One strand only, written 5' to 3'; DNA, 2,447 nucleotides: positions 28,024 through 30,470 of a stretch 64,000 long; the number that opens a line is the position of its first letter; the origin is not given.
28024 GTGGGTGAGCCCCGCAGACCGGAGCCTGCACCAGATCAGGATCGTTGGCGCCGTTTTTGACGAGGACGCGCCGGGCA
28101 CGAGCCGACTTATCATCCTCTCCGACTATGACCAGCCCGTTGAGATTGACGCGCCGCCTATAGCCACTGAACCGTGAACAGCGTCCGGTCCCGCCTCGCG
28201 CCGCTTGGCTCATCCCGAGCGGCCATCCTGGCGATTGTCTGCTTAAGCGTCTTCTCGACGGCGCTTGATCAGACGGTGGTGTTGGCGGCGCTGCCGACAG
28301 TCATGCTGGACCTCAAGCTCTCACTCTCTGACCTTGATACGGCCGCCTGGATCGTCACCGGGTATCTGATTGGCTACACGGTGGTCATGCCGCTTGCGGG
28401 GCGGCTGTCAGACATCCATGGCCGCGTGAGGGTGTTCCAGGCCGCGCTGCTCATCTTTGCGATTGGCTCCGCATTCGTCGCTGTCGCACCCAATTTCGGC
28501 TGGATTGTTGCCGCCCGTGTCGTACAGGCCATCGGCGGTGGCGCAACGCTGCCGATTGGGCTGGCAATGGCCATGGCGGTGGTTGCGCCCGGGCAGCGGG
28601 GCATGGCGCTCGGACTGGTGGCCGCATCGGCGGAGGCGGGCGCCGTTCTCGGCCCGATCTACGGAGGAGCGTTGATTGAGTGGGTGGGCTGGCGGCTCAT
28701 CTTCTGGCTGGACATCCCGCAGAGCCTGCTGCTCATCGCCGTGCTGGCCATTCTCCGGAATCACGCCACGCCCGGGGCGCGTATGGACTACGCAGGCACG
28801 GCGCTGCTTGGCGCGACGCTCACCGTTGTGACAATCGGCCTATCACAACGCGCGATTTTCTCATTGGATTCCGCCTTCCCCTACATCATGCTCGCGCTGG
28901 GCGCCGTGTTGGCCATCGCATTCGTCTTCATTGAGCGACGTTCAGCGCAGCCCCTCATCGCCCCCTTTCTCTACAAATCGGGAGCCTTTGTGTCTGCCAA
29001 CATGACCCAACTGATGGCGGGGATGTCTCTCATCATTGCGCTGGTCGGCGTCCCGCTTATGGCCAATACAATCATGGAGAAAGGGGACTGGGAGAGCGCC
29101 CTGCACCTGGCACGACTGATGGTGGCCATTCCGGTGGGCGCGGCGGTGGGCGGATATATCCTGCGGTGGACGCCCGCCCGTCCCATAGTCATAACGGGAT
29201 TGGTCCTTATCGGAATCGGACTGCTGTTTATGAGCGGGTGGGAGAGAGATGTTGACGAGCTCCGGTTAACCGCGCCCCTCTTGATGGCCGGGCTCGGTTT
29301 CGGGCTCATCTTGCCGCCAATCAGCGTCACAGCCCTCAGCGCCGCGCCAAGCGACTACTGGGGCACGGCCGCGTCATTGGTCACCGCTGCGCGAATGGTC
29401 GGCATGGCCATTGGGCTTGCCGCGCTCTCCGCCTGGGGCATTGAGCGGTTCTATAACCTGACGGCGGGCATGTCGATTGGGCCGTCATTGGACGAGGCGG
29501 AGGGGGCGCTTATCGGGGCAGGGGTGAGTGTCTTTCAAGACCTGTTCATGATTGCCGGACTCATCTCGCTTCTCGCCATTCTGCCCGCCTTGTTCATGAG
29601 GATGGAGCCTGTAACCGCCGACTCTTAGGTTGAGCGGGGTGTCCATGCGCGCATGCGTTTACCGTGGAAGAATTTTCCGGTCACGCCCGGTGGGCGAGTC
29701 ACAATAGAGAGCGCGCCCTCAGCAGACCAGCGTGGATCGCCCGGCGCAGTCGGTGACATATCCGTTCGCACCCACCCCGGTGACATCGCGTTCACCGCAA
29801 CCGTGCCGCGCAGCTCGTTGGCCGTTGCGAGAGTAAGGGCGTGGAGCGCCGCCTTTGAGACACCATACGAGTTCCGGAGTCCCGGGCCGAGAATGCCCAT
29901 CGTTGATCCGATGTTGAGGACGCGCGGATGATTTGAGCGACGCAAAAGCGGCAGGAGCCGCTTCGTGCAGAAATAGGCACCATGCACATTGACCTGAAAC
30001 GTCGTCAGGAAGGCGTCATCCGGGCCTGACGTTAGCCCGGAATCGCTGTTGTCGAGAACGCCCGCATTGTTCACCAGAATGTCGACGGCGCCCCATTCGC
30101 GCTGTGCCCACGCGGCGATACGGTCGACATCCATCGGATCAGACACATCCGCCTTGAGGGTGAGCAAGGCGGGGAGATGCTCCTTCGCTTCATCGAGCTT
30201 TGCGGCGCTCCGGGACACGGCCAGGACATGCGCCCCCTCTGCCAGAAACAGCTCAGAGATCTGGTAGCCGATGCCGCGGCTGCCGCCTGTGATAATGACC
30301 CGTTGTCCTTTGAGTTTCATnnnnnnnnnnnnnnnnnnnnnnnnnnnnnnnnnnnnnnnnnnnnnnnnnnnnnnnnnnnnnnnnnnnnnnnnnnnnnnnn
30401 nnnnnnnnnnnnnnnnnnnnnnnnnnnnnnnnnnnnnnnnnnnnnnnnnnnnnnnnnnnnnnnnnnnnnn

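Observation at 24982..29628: MMPL transporter, LprG-like lipoprotein and MFS pump cluster immediately downstream of the giant gene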

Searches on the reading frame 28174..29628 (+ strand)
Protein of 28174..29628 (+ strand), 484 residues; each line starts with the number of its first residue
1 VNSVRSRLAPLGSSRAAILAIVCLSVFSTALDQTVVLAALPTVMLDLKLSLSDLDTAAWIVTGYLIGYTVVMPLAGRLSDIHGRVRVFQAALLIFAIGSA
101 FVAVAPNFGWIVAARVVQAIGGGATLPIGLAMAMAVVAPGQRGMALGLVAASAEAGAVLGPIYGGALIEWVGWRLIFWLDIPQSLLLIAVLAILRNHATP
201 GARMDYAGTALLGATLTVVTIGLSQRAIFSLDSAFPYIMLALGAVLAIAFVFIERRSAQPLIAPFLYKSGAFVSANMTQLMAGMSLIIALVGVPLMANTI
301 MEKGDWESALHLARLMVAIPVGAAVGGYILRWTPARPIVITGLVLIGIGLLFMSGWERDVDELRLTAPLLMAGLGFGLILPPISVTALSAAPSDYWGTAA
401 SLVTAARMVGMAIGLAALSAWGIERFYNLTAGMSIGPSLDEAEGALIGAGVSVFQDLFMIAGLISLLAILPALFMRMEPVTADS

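Call 8: search_protein_families(library=pfam, proteins=[window:28174-29628:+], max_evalue=0.01)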
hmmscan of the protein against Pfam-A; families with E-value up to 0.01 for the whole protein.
window:28174-29628:+ (484 aa): 2 families
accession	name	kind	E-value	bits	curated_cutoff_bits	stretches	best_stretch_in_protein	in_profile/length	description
PF07690.21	MFS_1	-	3.2e-42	145.1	33.4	1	22-414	1-346/347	Major Facilitator Superfamily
PF00083.30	Sugar_tr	-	1.6e-05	24.4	22.3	1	57-194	48-191/452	Sugar (and other) transporter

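Call 9: search_protein_families(library=ncbifam, proteins=[window:28174-29628:+], max_evalue=0.01)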
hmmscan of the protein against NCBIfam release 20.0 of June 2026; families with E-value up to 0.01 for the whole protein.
window:28174-29628:+ (484 aa): 52 families (the best 25 are shown)
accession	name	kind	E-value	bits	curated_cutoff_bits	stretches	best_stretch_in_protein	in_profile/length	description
TIGR00711.1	efflux_EmrB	subfamily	4.4e-54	184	230.2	1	22-419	7-405/485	DHA2 family efflux MFS transporter permease subunit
NF000218.1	FexA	exception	4e-32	111.5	900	1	12-419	17-426/475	chloramphenicol/florfenicol efflux MFS transporter FexA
NF000025.1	MFS_efflux_tcmA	exception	1.5e-31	109.7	999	1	18-420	27-429/538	tetracenomycin C efflux MFS transporter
NF007799.0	PRK10504.1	subfamily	1.3e-28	100.2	426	1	19-323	12-310/471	multidrug transporter subunit MdtD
NF040856.1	FexB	exception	4e-25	88.5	950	1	15-420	12-418/469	chloramphenicol/florfenicol efflux MFS transporter FexB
NF000391.1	EmrB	exception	2.1e-24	86.1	925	1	10-416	3-412/501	multidrug efflux MFS transporter permease subunit EmrB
NF011571.1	PRK14995.1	subfamily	1e-23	83.9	701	1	18-427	7-415/493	SmvA family efflux MFS transporter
NF000009.1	tet_MFS_Tcr3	exception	8.2e-23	80.7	1000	1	19-419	33-439/512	tetracycline efflux MFS transporter Tcr3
NF000095.1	tet_MFS_OtrB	exception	9.9e-22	77.2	999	1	21-418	30-433/563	oxytetracycline resistance efflux MFS transporter OtrB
NF000060.1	MFS_efflux_LmrB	exception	3.9e-21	75.4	800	1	19-476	19-473/479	lincomycin efflux MFS transporter Lmr(B)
NF040895.2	MFS_effux_SdrM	equivalog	1.1e-20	74.2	550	1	18-418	7-400/441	multidrug efflux MFS transporter SdrM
NF033896.2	MFS_LfrA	equivalog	2.5e-20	72.6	825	1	18-457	21-460/504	efflux MFS transporter LfrA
TIGR00880.1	2_A_01_02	superfamily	7.1e-20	71.6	131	1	59-193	2-136/141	multidrug resistance protein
NF000031.1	MFS_efflux_LmrA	exception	3.8e-19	68.7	850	1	14-418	26-433/484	lincomycin efflux MFS transporter Lmr(A)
NF053757.1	BclibactTpBcbE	equivalog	6.6e-15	54.9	600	1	31-193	16-178/394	bacillibactin exporter BcbE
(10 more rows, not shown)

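Call 11: search_solved_structures(query=window:28174-29628:+, max_evalue=0.001, show_alignments=1)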
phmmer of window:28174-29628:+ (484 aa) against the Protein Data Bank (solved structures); distinct sequences matched with E-value up to 0.001: 22.
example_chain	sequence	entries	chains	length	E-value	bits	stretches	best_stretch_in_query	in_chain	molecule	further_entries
8pnl_A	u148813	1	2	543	2.4e-59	204.9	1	8-428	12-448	Putative triacylglyceride transporter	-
8ufe_A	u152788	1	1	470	1.4e-28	103.5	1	16-462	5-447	Integral membrane efflux protein EfpA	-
8ufd_A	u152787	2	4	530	8.3e-28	100.9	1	10-437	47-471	Integral membrane efflux protein EFPA | Efflux pump A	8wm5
8x6x_A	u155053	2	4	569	1e-27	100.6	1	10-437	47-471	Uncharacterized MFS-type transporter EfpA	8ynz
9bii_A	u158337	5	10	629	2.4e-27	99.4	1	13-437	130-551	Uncharacterized MFS-type transporter EfpA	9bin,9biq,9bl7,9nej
9vhd_B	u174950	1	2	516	7.8e-26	94.4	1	15-462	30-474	Putative MFS-type transporter EfpA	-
8zal_J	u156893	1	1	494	2.6e-23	86.1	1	21-437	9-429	Multidrug export protein EmrB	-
8zar_J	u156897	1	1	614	4.5e-23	85.3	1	18-437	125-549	Multidrug export protein EmrB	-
7y58_A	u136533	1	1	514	5.3e-19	71.9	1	15-422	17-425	Antiseptic resistance protein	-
29om_A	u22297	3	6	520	7.5e-19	71.4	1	15-422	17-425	Antiseptic resistance protein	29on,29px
7d5p_A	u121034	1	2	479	5e-17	65.4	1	41-420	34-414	Drug transporter, putative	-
7d5q_A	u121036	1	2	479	5.7e-17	65.2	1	41-420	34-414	Drug transporter, putative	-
28vj_B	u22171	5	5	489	5.5e-11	45.5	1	22-187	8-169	Quinolone resistance protein NorA,Soluble cytochrome b562 | NorA-BRIL(3A) fusion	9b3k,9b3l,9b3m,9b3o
9pv0_Z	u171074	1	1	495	5.8e-11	45.4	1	22-187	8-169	Quinolone resistance protein NorA, Soluble cytochrome b562 chimera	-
7lo7_Z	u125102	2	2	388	9.2e-10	41.5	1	22-187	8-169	Quinolone resistance protein NorA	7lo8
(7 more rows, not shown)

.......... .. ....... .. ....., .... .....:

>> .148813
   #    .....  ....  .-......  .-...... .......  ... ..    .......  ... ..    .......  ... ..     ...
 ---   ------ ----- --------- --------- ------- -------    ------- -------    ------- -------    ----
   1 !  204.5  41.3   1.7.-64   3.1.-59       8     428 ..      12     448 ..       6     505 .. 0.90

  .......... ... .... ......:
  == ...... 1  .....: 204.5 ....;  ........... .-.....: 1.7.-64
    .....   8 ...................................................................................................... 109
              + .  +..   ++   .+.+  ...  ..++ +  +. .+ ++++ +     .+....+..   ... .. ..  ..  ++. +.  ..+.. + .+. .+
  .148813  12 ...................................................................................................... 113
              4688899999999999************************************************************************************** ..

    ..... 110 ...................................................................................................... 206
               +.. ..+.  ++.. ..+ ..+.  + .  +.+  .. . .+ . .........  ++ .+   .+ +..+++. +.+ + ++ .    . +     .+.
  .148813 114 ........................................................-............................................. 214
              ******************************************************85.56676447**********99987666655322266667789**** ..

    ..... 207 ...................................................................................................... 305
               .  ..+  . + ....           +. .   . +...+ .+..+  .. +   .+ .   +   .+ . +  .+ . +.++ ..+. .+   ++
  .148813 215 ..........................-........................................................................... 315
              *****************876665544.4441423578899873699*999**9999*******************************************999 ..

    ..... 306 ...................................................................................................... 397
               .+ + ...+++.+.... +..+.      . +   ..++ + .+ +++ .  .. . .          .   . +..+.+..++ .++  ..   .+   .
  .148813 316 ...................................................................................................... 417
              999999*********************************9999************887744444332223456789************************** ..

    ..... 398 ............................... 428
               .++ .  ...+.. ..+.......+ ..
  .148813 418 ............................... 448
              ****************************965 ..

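Call 33: find_homologous_proteins(query=window:28174-29628:+, max_evalue=1e-20)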
Query window:28174-29628:+ (484 aa): 1453 proteins with E <= 1e-20 among 8000 candidates; the best 120 are listed.
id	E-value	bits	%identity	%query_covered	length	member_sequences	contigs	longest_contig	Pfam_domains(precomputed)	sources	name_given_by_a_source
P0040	1.3e-283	959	97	100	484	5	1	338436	PF07690.22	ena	-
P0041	5.1e-223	759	75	99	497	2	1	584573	PF07690.22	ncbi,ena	-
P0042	3.0e-222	757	74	99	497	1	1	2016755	PF07690.22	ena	-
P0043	4.0e-222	756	73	99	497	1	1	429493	PF07690.22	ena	-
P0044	4.9e-219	746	73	99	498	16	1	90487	PF07690.22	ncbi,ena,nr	ncbi:MAG: MFS transporter [Dehalococcoidia bacterium]|nr:MFS transporter [Dehalococcoidia bacterium]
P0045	5.0e-219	746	74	99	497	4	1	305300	PF07690.22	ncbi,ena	-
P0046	7.2e-219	746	73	99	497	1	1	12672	PF07690.22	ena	-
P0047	5.2e-218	743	73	99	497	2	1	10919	PF07690.22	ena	-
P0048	6.2e-218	743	72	99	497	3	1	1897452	PF07690.22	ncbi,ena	-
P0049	7.8e-218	742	73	99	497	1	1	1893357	PF07690.22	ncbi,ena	-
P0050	2.0e-217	741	73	99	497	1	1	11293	PF07690.22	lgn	-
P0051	5.3e-217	740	73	99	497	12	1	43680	PF07690.22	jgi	-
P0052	6.1e-217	739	73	99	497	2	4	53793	PF07690.22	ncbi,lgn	-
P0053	1.9e-213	728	72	99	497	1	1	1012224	PF00083.31,PF07690.22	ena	-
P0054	3.8e-213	727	72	99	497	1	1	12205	PF00083.31,PF07690.22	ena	-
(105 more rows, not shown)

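Call 46: predict_structure(alignment_id=A2)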
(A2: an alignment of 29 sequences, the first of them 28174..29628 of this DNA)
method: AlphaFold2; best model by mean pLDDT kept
length: 484 residues; sequences in the alignment: 29
mean_pLDDT: 49.7   pTM: 0.49
mean pLDDT of the five models: 49.7, 46.1, 42.2, 42.0, 41.0
residues with pLDDT >= 90: 0; 70-90: 17; 50-70: 201; < 50: 266
segments of 3 or more residues with pLDDT < 50: 10-13, 41-81, 195-206, 223-226, 258-320, 322-324, 334-336, 354-363, 380-484
pLDDT, mean of each block of 10 residues (from residue 1): 51 56 61 56 47 44 46 45 59 69 65 59 55 57 51 51 55 69 67 50 46 52 49 63 65 53 33 34 38 34 39 46 51 51 57 47 54 54 39 39 40 35 42 45 46 45 43 38 35
secondary structure, 60 per line:
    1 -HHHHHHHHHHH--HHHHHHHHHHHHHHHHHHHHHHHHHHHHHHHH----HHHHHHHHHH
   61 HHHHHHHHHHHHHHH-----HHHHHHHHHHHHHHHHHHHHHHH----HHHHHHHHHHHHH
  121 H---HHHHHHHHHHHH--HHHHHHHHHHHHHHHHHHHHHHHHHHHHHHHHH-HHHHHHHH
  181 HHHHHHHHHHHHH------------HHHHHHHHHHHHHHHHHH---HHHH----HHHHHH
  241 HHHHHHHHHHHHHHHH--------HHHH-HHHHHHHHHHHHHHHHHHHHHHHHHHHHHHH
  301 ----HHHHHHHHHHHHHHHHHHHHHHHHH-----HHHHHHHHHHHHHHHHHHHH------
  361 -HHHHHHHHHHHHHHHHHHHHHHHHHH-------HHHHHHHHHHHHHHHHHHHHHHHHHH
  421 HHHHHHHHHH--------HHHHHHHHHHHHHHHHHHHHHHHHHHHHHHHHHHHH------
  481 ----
elements in order: H2-12 H15-46 H51-75 H81-103 H108-121 H125-136 H139-171 H173-193 H206-223 H227-230 H235-256 H265-268 H270-300 H305-329 H335-354 H362-387 H395-430 H439-474

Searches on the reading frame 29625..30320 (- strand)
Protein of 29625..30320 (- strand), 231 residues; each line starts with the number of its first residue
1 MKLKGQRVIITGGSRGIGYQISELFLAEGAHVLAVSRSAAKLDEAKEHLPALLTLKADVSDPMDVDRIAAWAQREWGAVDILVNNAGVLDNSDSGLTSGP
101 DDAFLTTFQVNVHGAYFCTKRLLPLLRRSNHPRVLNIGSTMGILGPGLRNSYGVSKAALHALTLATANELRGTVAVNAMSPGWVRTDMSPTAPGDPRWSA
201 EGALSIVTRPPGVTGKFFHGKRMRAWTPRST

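Call 8: search_protein_families(library=pfam, proteins=[window:29625-30320:-], max_evalue=0.01)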
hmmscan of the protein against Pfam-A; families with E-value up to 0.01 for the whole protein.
window:29625-30320:- (231 aa): 6 families
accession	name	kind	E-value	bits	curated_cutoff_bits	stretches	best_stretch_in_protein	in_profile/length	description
PF00106.31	adh_short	-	1.9e-44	151.9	26.6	1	7-190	2-188/195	short chain dehydrogenase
PF13561.12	adh_short_C2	-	3.5e-37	128.7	27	1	15-200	6-192/236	Enoyl-(Acyl carrier protein) reductase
PF08659.16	KR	-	4.3e-10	40.2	22.6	1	8-176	3-173/180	KR domain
PF01370.27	Epimerase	-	1.2e-05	25.3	20.9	1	8-178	1-167/240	NAD dependent epimerase/dehydratase family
PF23441.1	SDR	-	0.0004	20.3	27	0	156-195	167-205/258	SDR-like rossmann domain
PF13460.12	NAD_binding_10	-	0.00043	20.6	27.2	1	12-70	1-59/184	NAD(P)H-binding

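Call 9: search_protein_families(library=ncbifam, proteins=[window:29625-30320:-], max_evalue=0.01)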
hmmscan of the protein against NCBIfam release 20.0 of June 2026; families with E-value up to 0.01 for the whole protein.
window:29625-30320:- (231 aa): 230 families (the best 25 are shown)
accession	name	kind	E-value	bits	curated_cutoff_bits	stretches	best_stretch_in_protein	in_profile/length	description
NF005559.1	PRK07231.1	subfamily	2.3e-40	138.7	215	1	3-194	2-196/249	glucose 1-dehydrogenase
NF004198.0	PRK05653.1-3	equivalog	1.1e-34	120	296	1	2-193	4-198/248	3-oxoacyl-ACP reductase FabG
NF009466.0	PRK12826.1-2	subfamily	8.5e-34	117.1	222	1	5-192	3-195/248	3-oxoacyl-ACP reductase FabG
NF005067.0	PRK06484.1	equivalog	9e-33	113.6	713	1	4-188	8-195/524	short chain dehydrogenase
NF005878.0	PRK07825.1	subfamily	2.7e-32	112.2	287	1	2-189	6-192/278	short chain dehydrogenase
NF004791.0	PRK06138.1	equivalog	6e-32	110.9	312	1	1-188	1-190/252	SDR family oxidoreductase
NF006693.0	PRK09242.1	equivalog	1.1e-31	109.9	328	1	2-189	7-199/258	SDR family oxidoreductase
NF005806.0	PRK07666.1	equivalog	1.8e-31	109.2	286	1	2-189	4-194/239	3-ketoacyl-ACP reductase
NF006070.0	PRK08213.1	subfamily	3.4e-31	108.7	279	1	2-189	9-204/259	gluconate 5-dehydrogenase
TIGR01830.1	3oxo_ACP_reduc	equivalog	4.9e-31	108.3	297.75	1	8-189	1-186/239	3-oxoacyl-[acyl-carrier-protein] reductase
NF009093.0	PRK12429.1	subfamily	4.9e-31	108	258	1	1-188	1-191/259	3-hydroxybutyrate dehydrogenase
NF052558.1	MBtsdlDhBudC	equivalog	6.4e-31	107.8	270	1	4-191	2-189/250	meso-2,3-butanediol dehydrogenase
NF006110.0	PRK08261.1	equivalog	1e-30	107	410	1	3-194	212-403/454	3-oxoacyl-ACP reductase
NF005056.0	PRK06463.1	equivalog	1.5e-30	106.3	339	1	1-189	3-190/255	3-ketoacyl-(acyl-carrier-protein) reductase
NF006565.0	PRK09072.1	equivalog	2.4e-30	106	238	1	1-191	1-191/265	SDR family oxidoreductase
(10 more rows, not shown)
